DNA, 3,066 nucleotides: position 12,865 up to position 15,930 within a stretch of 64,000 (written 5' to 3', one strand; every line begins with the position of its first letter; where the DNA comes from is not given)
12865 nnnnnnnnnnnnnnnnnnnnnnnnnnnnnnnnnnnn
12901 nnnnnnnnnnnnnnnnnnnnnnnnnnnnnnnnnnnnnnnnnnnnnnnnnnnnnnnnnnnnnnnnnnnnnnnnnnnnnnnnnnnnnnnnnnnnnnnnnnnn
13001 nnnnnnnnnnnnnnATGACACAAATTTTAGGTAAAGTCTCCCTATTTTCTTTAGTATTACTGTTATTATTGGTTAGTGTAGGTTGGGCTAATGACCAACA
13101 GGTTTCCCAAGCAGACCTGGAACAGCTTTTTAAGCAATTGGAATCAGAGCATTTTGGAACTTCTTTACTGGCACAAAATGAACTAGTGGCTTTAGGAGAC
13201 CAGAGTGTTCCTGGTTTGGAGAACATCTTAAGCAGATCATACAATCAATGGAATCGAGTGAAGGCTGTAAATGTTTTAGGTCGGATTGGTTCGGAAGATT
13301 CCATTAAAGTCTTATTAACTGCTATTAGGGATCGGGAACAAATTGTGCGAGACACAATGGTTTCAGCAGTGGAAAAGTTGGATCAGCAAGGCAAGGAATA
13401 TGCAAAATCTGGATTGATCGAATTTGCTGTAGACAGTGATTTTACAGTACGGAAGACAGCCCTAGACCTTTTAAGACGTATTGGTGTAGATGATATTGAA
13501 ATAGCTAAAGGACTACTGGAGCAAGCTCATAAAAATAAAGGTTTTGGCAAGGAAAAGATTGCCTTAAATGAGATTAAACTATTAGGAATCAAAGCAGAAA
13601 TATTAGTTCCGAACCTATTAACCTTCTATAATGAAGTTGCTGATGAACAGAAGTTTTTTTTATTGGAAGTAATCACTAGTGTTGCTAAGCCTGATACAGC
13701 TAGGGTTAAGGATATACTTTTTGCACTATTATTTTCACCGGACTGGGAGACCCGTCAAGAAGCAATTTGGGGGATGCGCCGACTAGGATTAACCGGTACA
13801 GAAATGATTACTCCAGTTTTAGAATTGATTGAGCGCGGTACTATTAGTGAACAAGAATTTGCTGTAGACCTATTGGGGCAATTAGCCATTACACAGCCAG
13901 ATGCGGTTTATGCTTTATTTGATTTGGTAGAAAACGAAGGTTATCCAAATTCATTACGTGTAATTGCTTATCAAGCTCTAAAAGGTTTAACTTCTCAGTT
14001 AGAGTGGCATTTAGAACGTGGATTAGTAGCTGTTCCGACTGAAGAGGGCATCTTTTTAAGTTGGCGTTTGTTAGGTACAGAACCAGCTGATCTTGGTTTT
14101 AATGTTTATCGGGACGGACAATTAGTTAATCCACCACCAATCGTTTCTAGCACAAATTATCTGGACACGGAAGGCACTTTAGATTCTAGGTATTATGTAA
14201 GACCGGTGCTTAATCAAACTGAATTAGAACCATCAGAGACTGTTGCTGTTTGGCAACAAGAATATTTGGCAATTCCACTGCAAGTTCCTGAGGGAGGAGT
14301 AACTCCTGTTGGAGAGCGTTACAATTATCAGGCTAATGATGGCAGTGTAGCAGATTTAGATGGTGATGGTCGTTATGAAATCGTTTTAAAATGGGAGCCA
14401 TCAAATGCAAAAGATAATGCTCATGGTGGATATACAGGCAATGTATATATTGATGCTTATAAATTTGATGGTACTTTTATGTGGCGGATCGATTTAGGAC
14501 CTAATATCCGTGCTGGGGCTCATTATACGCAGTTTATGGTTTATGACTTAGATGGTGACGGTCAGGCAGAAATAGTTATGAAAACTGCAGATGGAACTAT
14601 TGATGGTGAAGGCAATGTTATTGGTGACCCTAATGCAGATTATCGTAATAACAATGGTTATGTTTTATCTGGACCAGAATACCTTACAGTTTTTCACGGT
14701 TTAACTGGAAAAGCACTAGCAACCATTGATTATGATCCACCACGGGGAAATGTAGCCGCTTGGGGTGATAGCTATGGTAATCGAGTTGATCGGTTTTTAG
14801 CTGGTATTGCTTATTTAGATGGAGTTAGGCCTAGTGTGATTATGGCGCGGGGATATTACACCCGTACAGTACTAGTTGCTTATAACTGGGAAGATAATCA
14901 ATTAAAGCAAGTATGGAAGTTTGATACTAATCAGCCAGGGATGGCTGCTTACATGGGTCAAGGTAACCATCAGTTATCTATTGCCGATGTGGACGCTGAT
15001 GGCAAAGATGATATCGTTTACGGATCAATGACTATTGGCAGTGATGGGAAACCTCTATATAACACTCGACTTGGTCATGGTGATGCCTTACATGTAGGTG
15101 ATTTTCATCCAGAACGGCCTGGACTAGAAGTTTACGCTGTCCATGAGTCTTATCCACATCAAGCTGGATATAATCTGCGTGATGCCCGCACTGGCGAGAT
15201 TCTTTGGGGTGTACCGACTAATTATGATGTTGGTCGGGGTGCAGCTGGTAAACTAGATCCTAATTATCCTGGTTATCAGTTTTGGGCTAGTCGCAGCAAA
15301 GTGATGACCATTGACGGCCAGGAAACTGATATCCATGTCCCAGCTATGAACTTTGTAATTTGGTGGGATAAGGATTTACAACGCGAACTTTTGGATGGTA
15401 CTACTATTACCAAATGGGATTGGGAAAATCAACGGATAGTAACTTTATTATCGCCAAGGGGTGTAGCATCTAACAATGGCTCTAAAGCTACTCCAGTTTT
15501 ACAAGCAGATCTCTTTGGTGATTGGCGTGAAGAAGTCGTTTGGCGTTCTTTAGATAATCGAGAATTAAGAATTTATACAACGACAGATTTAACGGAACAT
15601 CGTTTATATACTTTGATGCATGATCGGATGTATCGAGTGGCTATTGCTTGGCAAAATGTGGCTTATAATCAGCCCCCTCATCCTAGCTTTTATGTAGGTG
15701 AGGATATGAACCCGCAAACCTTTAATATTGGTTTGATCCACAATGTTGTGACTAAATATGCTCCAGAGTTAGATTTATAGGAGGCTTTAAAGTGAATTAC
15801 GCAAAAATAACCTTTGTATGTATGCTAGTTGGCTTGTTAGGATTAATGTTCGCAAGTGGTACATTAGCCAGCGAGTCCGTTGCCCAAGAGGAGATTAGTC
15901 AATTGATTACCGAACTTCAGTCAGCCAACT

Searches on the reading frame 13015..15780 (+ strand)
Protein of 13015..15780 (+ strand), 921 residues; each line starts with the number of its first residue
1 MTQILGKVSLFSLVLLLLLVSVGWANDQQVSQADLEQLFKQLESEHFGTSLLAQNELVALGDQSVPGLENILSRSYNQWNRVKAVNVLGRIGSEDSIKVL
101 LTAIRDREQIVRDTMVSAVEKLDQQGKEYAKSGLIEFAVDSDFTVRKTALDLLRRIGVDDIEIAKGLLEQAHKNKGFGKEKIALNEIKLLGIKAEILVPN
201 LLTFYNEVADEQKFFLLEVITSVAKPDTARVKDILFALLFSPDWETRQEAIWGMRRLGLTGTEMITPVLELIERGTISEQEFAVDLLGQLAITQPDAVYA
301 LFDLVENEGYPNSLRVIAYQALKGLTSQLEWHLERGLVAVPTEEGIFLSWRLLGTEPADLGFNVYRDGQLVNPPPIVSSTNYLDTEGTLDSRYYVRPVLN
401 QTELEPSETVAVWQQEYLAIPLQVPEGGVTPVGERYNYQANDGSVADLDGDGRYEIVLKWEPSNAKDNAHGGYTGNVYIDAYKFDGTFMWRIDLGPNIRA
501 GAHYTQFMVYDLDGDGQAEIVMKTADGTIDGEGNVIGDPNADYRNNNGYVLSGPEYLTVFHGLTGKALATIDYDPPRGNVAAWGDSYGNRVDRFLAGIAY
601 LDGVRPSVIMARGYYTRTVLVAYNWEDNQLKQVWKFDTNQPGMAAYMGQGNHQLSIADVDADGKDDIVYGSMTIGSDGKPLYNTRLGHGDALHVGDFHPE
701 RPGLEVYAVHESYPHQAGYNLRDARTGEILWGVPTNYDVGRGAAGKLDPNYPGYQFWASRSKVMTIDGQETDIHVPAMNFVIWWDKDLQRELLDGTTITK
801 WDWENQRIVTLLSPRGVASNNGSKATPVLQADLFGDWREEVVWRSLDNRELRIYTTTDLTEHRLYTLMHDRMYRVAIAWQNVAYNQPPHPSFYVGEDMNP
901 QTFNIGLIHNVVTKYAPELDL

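Call 5: search_protein_families(library=pfam, proteins=[window:13015-15780:+], max_evalue=1)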
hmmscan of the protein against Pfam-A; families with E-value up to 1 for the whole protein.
window:13015-15780:+ (921 aa): 12 families
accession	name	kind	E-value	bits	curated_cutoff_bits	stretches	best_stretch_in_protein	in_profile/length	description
PF21348.3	RGL11_C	-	1.1e-249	829.6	27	1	417-900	1-486/490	Rhamnogalacturonan lyase family 11, C-terminal domain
PF18370.7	RGI_lyase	-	4.1e-31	107.6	27.8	1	332-413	5-86/86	Rhamnogalacturonan I lyases beta-sheet domain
PF13646.12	HEAT_2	-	4.8e-19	68.9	27.7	4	65-153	1-87/88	HEAT repeats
PF13517.12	FG-GAP_3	-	4.9e-09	37.1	26.9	2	618-668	17-60/61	FG-GAP-like repeat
PF01839.29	FG-GAP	-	2.1e-06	27.9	22.1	3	653-671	4-22/37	FG-GAP repeat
PF25292.1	Beta-prop_CGLA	-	0.00042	20.3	26.8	1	473-529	7-56/316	Lambda-carrageenase beta-propeller domain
PF02985.28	HEAT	-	0.00046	20.6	23.5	0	234-257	4-27/31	HEAT repeat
PF12256.14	TcdB_toxin_midN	-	0.022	14.5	24.8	0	504-524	27-47/181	Insecticide toxin TcdB middle/N-terminal region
PF01347.28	Vitellogenin_N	-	0.032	13.3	24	0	265-322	498-556/590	Lipoprotein amino terminal region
PF03130.22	HEAT_PBS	-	0.05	14.6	20.9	0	81-106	2-27/27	PBS lyase HEAT-like repeat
PF23950.1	MLLE_2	-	0.061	13.6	27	1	245-266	4-25/60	MLLE-related domain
PF14783.12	BBS2_Mid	-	0.26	11.9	27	0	504-530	80-106/108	Ciliary BBSome complex subunit 2, middle region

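Call 17: search_protein_families(library=ncbifam, proteins=[window:13015-15780:+], max_evalue=0.1)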
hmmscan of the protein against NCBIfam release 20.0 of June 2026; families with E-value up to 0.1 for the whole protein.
window:13015-15780:+ (921 aa): 7 families
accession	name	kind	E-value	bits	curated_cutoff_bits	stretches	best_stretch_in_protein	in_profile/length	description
NF045915.1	PhycobilmeDegNblB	equivalog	2.5e-06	27.2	300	1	75-258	12-189/214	phycobilisome degradation protein NblB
NF058515.1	phyc_lyase_CpcF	equivalog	0.00054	19.6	220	1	34-114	31-111/200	C-phycocyanin alpha-cysteine-84 phycocyanobilin lyase subunit CpcF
NF046077.1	LPS_M949_RS01915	subfamily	0.00086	19.3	60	0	618-674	31-91/154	M949_RS01915 family surface polysaccharide biosynthesis protein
NF010374.0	PRK13800.1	equivalog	0.0038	15.5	1196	1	54-162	613-718/898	fumarate reductase/succinate dehydrogenase flavoprotein subunit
NF001064.0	PRK00117.5-4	equivalog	0.0096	15.3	217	0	145-196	64-115/194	recombination regulator RecX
NF052338.1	PA2781_fam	subfamily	0.038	14.2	45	0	19-51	64-96/98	PA2781 family protein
NF007244.0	PRK09687.1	equivalog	0.063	12.5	275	0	223-254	187-218/285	putative lyase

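Call 56: find_related_loci(query=A5, collection=genome_contigs, flank=4000)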
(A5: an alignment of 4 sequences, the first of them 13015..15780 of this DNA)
Query A5 (921 aa) in genome_contigs; peptide patterns used: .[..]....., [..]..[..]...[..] (x = any residue, [..] = any of these).
600 stretches matched a pattern (row limit reached: there are more); 580 encode a relative of the query (tblastn E <= 1e-3); the best 80 are kept; 80 distinct loci.
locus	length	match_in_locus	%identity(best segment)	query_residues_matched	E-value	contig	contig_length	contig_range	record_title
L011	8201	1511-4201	60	13-908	0e+0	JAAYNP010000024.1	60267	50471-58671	MAG: Bacillota bacterium isolate AS21ysBPME_219 45526_AS21, whole genome shotgun sequence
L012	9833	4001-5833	61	325-917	0e+0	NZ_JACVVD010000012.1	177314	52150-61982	Paenibacillus sedimenti strain WST5 WST5_12, whole genome shotgun sequence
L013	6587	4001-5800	61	328-906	0e+0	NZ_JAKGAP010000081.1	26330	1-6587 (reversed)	Paenibacillus alkaliterrae strain DSM 17040 Contig_81, whole genome shotgun sequence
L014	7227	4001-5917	58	299-921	0e+0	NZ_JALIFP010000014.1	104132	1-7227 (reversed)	Lederbergia sp. NSJ-179 L12-MP-YCFA-D10-41_ctg0014, whole genome shotgun sequence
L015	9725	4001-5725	62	328-898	0e+0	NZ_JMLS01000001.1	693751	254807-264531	Paenibacillus sp. UNC451MF BP97DRAFT_scaffold00001.1_C, whole genome shotgun sequence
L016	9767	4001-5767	60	328-901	0e+0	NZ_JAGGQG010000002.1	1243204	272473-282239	Bacillus sp. ISL-18 ISL18_3, whole genome shotgun sequence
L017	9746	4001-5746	61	333-898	0e+0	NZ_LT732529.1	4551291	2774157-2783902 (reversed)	Litchfieldia sinesaloumensis strain Marseille-P3516T, whole genome shotgun sequence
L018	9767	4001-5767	60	328-900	0e+0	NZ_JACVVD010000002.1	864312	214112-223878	Paenibacillus sedimenti strain WST5 WST5_2, whole genome shotgun sequence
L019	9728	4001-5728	61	328-899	0e+0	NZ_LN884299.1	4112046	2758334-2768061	Paenibacillus ihumii strain AT5, whole genome shotgun sequence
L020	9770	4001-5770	58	328-900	0e+0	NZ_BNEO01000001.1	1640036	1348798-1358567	Virgibacillus salexigens strain DSM 11483 NODE_1, whole genome shotgun sequence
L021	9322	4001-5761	59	328-899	0e+0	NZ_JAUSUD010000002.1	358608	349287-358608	Metabacillus malikii strain DSM 29005 Ga0480537_02, whole genome shotgun sequence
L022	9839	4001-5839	57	310-908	0e+0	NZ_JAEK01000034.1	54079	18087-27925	Bacillus sp. J37 BacJ37DRAFT_c33_C, whole genome shotgun sequence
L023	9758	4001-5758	58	332-899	0e+0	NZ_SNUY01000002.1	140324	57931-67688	Halalkalibacterium halodurans strain DSM 497 Scaffold2, whole genome shotgun sequence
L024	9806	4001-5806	57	328-919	0e+0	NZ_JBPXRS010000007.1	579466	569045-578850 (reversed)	Metabacillus sp. Hm71 Hm71_ctg007, whole genome shotgun sequence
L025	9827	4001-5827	56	316-905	0e+0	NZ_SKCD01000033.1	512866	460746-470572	Paenibacillus luteus strain R-3 NODE_3, whole genome shotgun sequence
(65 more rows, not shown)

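Call 74: find_homologous_proteins(query=window:13015-15780:+, max_evalue=1e-100)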
Query window:13015-15780:+ (921 aa): 5816 proteins with E <= 1e-100 among 8000 candidates; the best 120 are listed.
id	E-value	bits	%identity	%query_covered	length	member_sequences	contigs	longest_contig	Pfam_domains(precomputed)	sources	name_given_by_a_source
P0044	0.0e+0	2118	100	100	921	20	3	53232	PF01839.30,PF21348.4,PF13517.13,PF18370.8,PF13646.13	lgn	-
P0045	0.0e+0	1305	63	99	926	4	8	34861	PF01839.30,PF21348.4,PF25292.1,PF13517.13,PF18370.8,PF13646.13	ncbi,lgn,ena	-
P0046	0.0e+0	1272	63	97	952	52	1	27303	PF21348.4,PF13517.13,PF18370.8,PF13646.13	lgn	-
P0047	0.0e+0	1244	62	97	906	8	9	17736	PF01839.30,PF21348.4,PF13517.13,PF18370.8,PF13646.13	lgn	-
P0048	0.0e+0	1240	62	97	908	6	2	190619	PF01839.30,PF21348.4,PF13517.13,PF03130.23,PF18370.8,PF13646.13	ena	-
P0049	0.0e+0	1239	62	96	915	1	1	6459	PF21348.4,PF13517.13,PF03130.23,PF18370.8,PF13646.13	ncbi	-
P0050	0.0e+0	1232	60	98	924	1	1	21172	PF21348.4,PF18370.8,PF13646.13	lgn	-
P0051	0.0e+0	1217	60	98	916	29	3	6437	PF01839.30,PF21348.4,PF13517.13,PF18370.8,PF13646.13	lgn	-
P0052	0.0e+0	1197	60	97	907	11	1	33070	PF21348.4,PF13517.13,PF18370.8,PF13646.13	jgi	jgi:rhamnogalacturonan endolyase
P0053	0.0e+0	1189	57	99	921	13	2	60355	PF01839.30,PF21348.4,PF25292.1,PF13517.13,PF18370.8,PF13646.13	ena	-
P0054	0.0e+0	1179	58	97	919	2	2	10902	PF01839.30,PF21348.4,PF25292.1,PF13517.13,PF18370.8,PF13646.13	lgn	-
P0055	0.0e+0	1175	56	98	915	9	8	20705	PF01839.30,PF21348.4,PF13517.13,PF18370.8,PF13646.13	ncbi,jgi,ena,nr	ncbi:MAG TPA: hypothetical protein GX019_10370 [Firmicutes bacterium]|nr:hypothetical protein [Bacil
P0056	0.0e+0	1168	57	97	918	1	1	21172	PF01839.30,PF21348.4,PF13517.13,PF18370.8,PF13646.13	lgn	-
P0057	0.0e+0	1162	56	99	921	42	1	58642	PF01839.30,PF21348.4,PF13517.13,PF02985.29,PF18370.8,PF13646.13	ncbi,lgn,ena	-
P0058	0.0e+0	1157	58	96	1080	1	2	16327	PF01839.30,PF21348.4,PF25292.1,PF13517.13,PF02985.29,PF18370.8,PF13646.13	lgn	-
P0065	0.0e+0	1066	55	98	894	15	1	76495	PF01839.30,PF21348.4,PF25292.1,PF13517.13,PF18370.8,PF13646.13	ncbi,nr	ncbi:MAG: hypothetical protein GX208_01340 [Firmicutes bacterium]|nr:hypothetical protein [Bacillota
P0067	0.0e+0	1022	51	99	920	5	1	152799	PF01839.30,PF21348.4,PF13517.13,PF03130.23,PF18370.8,PF13646.13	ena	-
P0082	1.1e-272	925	47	99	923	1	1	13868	PF21348.4,PF13517.13,PF18370.8,PF13646.13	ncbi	ncbi:MAG: hypothetical protein ACOC2G_01955 [Bacillota bacterium]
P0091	3.0e-252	858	44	100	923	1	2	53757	PF21348.4,PF13517.13,PF18370.8,PF13646.13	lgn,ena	-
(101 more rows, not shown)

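Call 81: list_cluster_members(proteins=[P0065, P0055, P0082])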
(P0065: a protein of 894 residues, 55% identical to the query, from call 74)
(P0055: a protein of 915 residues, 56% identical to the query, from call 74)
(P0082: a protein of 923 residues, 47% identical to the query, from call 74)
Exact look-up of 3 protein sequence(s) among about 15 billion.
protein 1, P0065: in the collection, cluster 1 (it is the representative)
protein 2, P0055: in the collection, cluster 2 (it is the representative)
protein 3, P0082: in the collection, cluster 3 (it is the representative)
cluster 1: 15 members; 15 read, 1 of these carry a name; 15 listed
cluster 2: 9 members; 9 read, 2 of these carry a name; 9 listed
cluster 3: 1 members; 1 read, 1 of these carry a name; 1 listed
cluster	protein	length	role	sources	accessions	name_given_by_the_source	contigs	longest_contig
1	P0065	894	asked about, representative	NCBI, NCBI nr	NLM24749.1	MAG: hypothetical protein GX208_01340 [Firmicutes bacterium] | hypothetical protein [Bacillota bacterium]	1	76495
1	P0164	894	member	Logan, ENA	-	-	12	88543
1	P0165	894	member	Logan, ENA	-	-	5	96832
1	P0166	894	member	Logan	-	-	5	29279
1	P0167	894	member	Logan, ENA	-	-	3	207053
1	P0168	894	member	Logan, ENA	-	-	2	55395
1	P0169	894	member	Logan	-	-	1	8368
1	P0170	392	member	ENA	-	-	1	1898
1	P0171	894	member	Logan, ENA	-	-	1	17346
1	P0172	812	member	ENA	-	-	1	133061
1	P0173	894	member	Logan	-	-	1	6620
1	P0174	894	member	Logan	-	-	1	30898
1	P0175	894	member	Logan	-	-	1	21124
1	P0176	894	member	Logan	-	-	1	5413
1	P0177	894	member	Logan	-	-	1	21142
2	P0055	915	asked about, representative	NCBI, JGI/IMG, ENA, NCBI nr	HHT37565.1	MAG TPA: hypothetical protein GX019_10370 [Firmicutes bacterium] | hypothetical protein [Bacillota bacterium]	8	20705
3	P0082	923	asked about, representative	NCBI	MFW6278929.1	MAG: hypothetical protein ACOC2G_01955 [Bacillota bacterium]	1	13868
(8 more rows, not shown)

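Call 88: find_encoding_contigs(protein=P0091, flank=10000, max_places=1)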
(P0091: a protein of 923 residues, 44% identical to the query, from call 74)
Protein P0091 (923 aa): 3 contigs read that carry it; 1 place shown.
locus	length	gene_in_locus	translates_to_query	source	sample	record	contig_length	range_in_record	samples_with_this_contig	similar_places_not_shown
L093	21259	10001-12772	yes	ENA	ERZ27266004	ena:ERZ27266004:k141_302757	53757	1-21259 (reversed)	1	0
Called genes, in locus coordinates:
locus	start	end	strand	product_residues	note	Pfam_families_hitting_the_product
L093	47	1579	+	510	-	PF00682:HMGL-like, PF22617:HCS_D2, PF08502:LeuA_dimer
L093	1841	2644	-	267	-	PF21088:MS_channel_1st, PF00924:MS_channel_2nd, PF21082:MS_channel_3rd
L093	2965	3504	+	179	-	PF02163:Peptidase_M50 (weak)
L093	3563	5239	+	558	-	PF20142:Scaffold, PF01471:PG_binding_1, PF03734:YkuD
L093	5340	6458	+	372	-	PF01471:PG_binding_1, PF09374:PG_binding_3 (faint), PF01471:PG_binding_1, PF01476:LysM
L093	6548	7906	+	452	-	PF03448:MgtE_N, PF00571:CBS, PF01769:MgtE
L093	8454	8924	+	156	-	PF03449:GreA_GreB_N, PF01272:GreA_GreB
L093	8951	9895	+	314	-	PF00248:Aldo_ket_red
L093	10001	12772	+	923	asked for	PF13646:HEAT_2 (faint), PF18370:RGI_lyase, PF13517:FG-GAP_3 (faint), PF21348:RGL11_C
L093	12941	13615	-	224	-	PF13529:Peptidase_C39_2 (weak)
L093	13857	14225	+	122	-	PF03733:YccF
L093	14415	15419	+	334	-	PF00356:LacI, PF00532:Peripla_BP_1, PF13407:Peripla_BP_4, PF13377:Peripla_BP_3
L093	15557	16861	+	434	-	PF01547:SBP_bac_1, PF13416:SBP_bac_8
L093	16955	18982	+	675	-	PF01436:NHL (faint), PF04893:Yip1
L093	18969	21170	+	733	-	PF18952:DUF5696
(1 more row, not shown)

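Call 89: find_encoding_contigs(protein=P0067, flank=10000, max_places=1)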
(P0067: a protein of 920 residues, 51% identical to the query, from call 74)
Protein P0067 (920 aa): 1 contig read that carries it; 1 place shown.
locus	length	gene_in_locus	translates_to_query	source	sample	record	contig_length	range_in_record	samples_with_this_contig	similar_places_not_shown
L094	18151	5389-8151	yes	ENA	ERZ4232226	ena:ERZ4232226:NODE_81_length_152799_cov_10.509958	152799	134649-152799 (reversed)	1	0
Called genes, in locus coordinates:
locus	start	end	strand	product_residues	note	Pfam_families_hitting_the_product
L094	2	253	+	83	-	?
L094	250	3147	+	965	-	PF17132:Glyco_hydro_106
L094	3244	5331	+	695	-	-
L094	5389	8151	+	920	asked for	PF03130:HEAT_PBS (faint), PF13646:HEAT_2, PF18370:RGI_lyase, PF13517:FG-GAP_3 (faint), PF21348:RGL11_C, PF01839:FG-GAP (faint)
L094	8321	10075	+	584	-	PF13517:FG-GAP_3 (faint), PF21348:RGL11_C (weak)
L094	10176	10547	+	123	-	PF07100:ASRT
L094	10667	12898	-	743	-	-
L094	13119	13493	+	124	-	PF00392:GntR, PF02082:Rrf2 (weak)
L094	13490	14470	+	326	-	PF00005:ABC_tran, PF13401:AAA_22 (faint), PF13304:AAA_21 (weak)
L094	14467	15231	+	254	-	PF12679:ABC2_membrane_2, PF12730:ABC2_membrane_4, PF10920:DUF2705, PF12698:ABC2_membrane_3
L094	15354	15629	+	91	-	PF13396:PLDc_N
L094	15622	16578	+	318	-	PF00005:ABC_tran, PF13304:AAA_21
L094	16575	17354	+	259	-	PF12679:ABC2_membrane_2 (weak), PF12698:ABC2_membrane_3 (weak), PF10920:DUF2705, PF13346:ABC2_membrane_5 (faint)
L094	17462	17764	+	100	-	PF01906:YbjQ_1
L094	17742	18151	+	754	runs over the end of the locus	PF02129:Peptidase_S15 (faint), PF12697:Abhydrolase_6 (weak), PF20434:BD-FAE (faint), PF00326:Peptidase_S9 (faint), PF12146:Hydrolase_4, PF20408:Abhydrolase_11 (faint)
